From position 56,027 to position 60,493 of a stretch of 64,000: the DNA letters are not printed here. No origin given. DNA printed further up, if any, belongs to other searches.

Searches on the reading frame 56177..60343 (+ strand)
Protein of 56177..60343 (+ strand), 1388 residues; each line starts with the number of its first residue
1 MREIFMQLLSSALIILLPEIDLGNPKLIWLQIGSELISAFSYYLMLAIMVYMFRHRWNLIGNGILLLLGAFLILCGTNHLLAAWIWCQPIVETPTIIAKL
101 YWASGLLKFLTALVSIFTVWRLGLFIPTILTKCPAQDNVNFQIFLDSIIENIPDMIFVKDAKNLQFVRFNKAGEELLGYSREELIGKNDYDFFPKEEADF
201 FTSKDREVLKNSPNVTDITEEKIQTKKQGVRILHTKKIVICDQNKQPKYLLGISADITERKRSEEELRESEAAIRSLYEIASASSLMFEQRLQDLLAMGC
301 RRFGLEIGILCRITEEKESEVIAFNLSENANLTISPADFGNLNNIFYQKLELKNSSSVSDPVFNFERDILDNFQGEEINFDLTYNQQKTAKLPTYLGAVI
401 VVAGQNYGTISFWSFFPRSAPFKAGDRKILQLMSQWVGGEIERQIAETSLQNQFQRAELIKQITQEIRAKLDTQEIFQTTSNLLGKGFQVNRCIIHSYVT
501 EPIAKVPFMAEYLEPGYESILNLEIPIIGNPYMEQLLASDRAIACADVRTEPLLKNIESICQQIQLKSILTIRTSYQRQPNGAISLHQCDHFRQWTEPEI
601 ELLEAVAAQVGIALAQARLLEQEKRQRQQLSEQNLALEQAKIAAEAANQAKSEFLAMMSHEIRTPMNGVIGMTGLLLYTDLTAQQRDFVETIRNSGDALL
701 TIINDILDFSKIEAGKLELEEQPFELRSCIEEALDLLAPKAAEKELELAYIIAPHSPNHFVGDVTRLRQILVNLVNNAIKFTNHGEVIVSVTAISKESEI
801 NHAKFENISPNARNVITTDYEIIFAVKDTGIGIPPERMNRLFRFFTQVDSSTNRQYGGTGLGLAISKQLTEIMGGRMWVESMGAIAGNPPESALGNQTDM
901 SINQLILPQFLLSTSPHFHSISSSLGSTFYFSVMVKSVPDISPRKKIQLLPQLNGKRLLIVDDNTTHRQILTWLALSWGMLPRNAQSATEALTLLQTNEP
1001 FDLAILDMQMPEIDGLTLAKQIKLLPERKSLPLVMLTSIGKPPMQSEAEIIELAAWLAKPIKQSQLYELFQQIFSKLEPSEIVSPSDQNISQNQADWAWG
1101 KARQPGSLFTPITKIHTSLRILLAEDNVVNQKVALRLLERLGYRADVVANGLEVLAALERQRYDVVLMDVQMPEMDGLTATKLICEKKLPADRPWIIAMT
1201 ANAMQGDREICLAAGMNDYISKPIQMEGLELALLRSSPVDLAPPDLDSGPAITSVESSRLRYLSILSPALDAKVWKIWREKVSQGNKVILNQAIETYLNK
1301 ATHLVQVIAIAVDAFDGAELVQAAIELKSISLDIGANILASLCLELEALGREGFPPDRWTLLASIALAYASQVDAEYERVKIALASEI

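Call 66: search_protein_families(library=pfam, proteins=[window:56177-60343:+], max_evalue=0.00001)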
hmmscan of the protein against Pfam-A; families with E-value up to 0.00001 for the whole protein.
window:56177-60343:+ (1388 aa): 10 families
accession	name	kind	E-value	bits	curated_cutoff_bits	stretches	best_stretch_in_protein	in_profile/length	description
PF00072.30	Response_reg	-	3.6e-45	153.1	30.2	2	1121-1231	1-108/111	Response regulator receiver domain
PF02518.31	HATPase_c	-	1.9e-22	80.3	26.4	1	762-881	1-95/111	Histidine kinase-, DNA gyrase B-, and HSP90-like ATPase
PF00512.31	HisKA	-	2.7e-22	79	26.9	1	650-715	1-66/66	His Kinase A (phospho-acceptor) domain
PF25487.1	ETR1_N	-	2.4e-18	66.6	27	1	27-130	2-95/97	Ethylene receptor 1-like, N-terminal domain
PF01590.32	GAF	-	3.3e-16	60.5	22.4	1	472-614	1-133/133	GAF domain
PF08448.16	PAS_4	-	9e-14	52.1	23.1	1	150-262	2-110/110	PAS fold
PF00989.32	PAS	-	3.8e-11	43.4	22.6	1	145-254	3-110/113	PAS fold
PF13426.13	PAS_9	-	2.2e-10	41.2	27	1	153-259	1-103/103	PAS domain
PF13188.13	PAS_8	-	2.5e-07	30.8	21.8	1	145-201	3-55/65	PAS domain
PF13492.12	GAF_3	-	6.8e-06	26.9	27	0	474-615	3-128/129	GAF domain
